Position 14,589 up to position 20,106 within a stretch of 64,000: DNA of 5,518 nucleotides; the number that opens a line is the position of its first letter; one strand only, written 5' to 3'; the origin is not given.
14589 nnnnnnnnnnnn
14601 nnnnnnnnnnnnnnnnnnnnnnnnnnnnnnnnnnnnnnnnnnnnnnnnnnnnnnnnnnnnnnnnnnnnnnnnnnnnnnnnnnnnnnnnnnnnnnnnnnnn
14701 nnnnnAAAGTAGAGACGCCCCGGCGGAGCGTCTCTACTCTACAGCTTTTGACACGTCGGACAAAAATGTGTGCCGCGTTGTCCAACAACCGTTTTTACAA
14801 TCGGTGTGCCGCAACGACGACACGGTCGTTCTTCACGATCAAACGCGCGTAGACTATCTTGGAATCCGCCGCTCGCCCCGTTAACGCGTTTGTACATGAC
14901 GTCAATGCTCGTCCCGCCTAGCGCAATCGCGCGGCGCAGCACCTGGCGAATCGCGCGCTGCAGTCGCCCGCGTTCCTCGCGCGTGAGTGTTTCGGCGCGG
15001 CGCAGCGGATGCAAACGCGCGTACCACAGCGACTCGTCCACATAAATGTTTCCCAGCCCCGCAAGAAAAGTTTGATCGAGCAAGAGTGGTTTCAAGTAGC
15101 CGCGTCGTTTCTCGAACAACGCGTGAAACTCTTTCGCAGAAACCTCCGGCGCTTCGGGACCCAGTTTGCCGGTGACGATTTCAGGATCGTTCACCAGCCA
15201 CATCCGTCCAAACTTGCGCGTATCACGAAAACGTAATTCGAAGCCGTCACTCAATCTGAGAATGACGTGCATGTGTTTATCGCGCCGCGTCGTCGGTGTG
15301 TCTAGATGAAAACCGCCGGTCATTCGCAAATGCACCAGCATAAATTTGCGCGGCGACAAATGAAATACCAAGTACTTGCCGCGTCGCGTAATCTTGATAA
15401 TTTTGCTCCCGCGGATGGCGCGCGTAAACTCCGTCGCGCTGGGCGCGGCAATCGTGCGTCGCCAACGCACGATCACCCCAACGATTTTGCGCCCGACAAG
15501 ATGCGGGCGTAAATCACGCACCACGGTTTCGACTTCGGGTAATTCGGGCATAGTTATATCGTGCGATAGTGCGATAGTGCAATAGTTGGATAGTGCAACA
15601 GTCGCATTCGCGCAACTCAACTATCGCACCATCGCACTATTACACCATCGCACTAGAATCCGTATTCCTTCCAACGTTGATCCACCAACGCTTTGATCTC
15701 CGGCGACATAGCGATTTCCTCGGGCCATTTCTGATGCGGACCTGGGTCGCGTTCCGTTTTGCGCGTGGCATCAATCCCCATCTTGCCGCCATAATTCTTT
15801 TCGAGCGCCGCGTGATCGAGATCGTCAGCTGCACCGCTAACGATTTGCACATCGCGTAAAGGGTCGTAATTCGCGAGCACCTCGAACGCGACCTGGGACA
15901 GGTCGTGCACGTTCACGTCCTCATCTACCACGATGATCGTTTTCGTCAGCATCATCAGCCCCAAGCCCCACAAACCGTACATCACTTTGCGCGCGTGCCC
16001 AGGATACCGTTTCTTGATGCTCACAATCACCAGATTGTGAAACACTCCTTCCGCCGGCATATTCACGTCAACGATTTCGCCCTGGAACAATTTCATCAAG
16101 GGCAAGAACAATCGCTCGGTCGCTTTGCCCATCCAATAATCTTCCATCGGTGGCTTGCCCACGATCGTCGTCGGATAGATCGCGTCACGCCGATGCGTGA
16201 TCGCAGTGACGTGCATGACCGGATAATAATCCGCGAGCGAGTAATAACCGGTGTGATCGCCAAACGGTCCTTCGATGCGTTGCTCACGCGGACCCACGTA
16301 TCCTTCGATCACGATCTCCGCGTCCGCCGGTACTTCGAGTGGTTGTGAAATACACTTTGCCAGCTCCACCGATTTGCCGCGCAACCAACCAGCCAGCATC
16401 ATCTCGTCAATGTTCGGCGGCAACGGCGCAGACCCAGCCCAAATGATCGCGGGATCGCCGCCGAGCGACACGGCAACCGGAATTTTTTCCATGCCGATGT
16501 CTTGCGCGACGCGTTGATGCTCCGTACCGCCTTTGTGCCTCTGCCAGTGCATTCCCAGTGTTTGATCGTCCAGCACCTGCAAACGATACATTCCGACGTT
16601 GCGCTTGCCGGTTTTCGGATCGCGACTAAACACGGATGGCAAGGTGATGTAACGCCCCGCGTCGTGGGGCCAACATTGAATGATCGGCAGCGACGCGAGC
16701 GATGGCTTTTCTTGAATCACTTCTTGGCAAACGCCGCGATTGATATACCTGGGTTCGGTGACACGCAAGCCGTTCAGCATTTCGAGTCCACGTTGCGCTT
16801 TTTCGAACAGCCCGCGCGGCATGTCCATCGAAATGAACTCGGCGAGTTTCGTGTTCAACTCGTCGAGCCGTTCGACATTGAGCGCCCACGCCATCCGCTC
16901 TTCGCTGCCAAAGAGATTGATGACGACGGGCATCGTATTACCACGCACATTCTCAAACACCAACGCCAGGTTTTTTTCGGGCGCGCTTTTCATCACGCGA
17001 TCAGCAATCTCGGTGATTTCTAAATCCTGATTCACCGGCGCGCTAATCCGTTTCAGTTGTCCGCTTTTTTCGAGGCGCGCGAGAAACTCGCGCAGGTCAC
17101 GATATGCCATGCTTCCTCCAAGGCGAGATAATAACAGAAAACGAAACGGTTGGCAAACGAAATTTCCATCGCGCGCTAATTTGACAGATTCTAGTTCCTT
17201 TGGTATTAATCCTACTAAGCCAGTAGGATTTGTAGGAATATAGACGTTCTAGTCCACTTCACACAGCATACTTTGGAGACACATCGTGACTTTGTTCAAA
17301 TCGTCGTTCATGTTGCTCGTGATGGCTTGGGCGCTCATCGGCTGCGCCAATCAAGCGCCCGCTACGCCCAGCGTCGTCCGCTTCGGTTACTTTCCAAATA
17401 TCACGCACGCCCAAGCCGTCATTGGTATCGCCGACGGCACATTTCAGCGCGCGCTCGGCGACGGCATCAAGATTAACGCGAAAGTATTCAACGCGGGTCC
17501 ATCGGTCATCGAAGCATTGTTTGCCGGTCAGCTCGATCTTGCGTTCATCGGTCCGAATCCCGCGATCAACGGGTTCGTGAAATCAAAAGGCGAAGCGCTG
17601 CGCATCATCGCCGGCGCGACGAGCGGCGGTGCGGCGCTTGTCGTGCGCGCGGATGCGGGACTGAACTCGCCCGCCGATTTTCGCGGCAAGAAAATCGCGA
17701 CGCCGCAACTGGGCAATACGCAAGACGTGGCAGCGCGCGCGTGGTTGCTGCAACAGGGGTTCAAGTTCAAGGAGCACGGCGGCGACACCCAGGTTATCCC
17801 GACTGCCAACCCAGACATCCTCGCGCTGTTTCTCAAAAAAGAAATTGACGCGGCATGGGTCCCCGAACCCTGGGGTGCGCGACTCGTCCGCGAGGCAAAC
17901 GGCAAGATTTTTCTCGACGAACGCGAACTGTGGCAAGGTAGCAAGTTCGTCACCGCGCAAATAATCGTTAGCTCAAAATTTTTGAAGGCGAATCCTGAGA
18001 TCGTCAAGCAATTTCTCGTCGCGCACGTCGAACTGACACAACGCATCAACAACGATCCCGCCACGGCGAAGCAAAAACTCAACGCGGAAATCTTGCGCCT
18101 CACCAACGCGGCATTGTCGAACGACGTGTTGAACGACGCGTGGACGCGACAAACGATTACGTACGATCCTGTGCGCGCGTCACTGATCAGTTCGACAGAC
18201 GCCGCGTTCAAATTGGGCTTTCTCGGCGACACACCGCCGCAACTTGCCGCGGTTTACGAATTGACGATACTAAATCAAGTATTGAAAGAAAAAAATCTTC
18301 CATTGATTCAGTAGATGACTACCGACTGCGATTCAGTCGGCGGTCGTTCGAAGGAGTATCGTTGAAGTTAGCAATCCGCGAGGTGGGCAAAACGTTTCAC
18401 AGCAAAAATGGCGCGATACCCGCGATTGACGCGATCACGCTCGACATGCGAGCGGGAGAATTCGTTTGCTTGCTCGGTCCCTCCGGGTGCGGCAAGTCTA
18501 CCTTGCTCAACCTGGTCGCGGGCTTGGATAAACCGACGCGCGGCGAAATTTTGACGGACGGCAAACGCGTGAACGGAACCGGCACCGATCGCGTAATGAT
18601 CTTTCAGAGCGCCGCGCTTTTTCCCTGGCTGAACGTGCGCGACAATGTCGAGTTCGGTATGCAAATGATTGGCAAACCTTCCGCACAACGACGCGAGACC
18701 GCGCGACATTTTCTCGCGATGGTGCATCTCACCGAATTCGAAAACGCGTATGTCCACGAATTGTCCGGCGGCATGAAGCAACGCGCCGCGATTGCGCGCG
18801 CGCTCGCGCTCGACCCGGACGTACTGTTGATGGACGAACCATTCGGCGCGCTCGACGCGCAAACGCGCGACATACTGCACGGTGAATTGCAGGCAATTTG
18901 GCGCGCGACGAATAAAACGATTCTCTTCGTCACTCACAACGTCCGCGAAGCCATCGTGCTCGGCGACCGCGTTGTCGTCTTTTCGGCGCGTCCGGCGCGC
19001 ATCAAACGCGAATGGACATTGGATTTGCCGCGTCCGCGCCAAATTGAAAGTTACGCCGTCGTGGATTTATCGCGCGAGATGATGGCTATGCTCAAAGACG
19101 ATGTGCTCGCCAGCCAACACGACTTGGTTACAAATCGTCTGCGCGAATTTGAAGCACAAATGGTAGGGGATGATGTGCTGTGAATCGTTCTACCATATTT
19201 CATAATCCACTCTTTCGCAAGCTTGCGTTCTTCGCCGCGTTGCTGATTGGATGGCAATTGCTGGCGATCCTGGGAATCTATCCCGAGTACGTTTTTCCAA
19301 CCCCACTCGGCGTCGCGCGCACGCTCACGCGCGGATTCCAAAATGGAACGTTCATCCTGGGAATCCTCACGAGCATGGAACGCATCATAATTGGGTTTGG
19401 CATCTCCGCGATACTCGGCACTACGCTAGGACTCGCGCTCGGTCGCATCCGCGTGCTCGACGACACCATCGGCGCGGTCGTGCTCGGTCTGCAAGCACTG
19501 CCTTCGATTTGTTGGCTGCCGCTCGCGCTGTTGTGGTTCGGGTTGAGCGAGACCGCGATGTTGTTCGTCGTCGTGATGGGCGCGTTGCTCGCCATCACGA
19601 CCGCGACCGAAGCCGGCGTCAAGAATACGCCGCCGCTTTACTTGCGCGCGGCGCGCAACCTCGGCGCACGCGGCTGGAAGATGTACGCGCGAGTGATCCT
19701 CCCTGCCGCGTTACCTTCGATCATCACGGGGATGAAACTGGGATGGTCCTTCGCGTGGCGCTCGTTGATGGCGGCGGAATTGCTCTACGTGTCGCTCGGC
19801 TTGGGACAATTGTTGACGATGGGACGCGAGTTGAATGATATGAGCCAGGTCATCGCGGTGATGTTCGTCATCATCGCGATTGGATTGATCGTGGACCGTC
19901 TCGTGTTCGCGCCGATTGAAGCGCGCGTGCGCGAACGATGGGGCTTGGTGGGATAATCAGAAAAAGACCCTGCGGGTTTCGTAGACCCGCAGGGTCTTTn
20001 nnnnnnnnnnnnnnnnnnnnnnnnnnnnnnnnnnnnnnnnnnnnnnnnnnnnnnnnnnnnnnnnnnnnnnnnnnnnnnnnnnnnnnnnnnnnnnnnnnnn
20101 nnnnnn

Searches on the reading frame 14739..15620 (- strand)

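Call 12: search_protein_families(library=pfam, proteins=[window:14739-15620:-], max_evalue=0.001)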
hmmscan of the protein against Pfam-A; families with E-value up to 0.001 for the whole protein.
window:14739-15620:- (293 aa): 3 families
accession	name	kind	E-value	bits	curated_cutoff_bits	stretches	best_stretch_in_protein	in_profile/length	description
PF01149.29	Fapy_DNA_glyco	-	2.7e-38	131.6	25.5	1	24-140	1-117/117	Formamidopyrimidine-DNA glycosylase N-terminal domain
PF06831.19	H2TH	-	5.8e-24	84.3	34.7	1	155-240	5-90/93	Formamidopyrimidine-DNA glycosylase H2TH domain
PF06827.20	zf-FPG_IleRS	-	8.6e-12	45.1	21.3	1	266-292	3-29/30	Zinc finger found in FPG and IleRS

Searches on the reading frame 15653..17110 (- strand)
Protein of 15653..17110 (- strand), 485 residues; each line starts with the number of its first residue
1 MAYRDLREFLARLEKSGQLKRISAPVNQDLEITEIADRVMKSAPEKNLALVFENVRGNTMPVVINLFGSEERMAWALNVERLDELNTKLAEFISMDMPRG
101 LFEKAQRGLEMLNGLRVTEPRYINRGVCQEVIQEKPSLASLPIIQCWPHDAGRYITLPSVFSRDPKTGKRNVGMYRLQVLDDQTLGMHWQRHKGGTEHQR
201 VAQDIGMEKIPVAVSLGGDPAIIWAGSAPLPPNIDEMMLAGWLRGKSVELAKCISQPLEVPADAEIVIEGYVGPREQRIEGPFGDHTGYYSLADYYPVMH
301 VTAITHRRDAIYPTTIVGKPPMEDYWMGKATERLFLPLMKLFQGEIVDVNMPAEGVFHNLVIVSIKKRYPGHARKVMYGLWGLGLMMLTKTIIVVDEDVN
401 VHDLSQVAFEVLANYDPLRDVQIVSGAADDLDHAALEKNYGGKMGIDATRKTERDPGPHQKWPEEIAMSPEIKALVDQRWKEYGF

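Call 12: search_protein_families(library=pfam, proteins=[window:15653-17110:-], max_evalue=0.001)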
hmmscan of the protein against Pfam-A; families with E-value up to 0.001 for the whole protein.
window:15653-17110:- (485 aa): 3 families
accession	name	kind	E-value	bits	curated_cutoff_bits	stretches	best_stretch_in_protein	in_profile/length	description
PF01977.22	UbiD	-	5.7e-83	277.6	23.3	1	125-320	7-206/206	3-octaprenyl-4-hydroxybenzoate carboxy-lyase Rift-related domain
PF20696.2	UbiD_C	-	2e-42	144.6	24.2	1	326-448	2-127/127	3-octaprenyl-4-hydroxybenzoate carboxy-lyase C-terminal domain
PF20695.2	UbiD_N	-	8e-25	87.2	24.3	1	10-85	1-74/78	3-octaprenyl-4-hydroxybenzoate carboxy-lyase N-terminal domain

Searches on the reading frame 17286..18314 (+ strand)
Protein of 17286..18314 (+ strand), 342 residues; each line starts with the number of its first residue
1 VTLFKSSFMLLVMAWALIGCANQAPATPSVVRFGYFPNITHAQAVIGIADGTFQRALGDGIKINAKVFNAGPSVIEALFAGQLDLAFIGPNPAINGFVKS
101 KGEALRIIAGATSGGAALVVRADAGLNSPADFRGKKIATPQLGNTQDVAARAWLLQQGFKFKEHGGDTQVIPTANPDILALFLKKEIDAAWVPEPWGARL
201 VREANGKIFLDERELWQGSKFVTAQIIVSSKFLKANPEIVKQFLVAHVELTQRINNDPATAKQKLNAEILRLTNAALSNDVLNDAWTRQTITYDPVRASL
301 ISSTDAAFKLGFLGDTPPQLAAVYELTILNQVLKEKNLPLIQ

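Call 12: search_protein_families(library=pfam, proteins=[window:17286-18314:+], max_evalue=0.001)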
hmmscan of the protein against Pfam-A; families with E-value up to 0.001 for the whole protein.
window:17286-18314:+ (342 aa): 3 families
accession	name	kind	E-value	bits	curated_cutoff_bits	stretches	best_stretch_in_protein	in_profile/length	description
PF13379.11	NMT1_2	-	8.5e-38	131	24.7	1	27-263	4-246/252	NMT1-like family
PF09084.16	NMT1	-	5.3e-15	56.3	20.5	1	41-261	4-216/216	NMT1/THI5 like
PF12974.12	Phosphonate-bd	-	9.8e-13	48.5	27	1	55-244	25-213/242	ABC transporter, phosphonate, periplasmic substrate-binding protein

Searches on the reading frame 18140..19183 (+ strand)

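Call 12: search_protein_families(library=pfam, proteins=[window:18140-19183:+], max_evalue=0.001)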
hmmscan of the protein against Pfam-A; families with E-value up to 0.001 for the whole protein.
window:18140-19183:+ (347 aa): 4 families
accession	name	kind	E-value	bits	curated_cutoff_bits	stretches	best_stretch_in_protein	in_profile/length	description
PF00005.33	ABC_tran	-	6.4e-33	114.7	25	1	97-235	2-136/137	ABC transporter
PF13304.12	AAA_21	-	2.8e-06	28.1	27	0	204-267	234-299/304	AAA domain, putative AbiEii toxin, Type IV TA system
PF03193.22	RsgA_GTPase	-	3.4e-05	24.2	30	1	96-154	97-154/174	RsgA GTPase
PF00004.35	AAA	-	0.00085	20.2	21.2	0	109-128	1-20/131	ATPase family associated with various cellular activities (AAA)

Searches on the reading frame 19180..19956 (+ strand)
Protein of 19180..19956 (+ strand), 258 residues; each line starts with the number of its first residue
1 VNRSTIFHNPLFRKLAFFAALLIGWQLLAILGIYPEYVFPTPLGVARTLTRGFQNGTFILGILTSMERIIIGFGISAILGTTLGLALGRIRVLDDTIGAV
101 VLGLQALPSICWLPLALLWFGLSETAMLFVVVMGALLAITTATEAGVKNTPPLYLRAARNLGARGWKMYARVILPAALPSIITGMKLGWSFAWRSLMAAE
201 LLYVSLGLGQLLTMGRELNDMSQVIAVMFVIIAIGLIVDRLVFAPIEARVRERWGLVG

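Call 12: search_protein_families(library=pfam, proteins=[window:19180-19956:+], max_evalue=0.001)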
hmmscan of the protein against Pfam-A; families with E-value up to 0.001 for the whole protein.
window:19180-19956:+ (258 aa): 1 family
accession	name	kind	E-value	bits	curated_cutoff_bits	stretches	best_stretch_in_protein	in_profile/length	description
PF00528.27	BPD_transp_1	-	8.3e-22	78.2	26.4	1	80-242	1-175/184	Binding-protein-dependent transport system inner membrane component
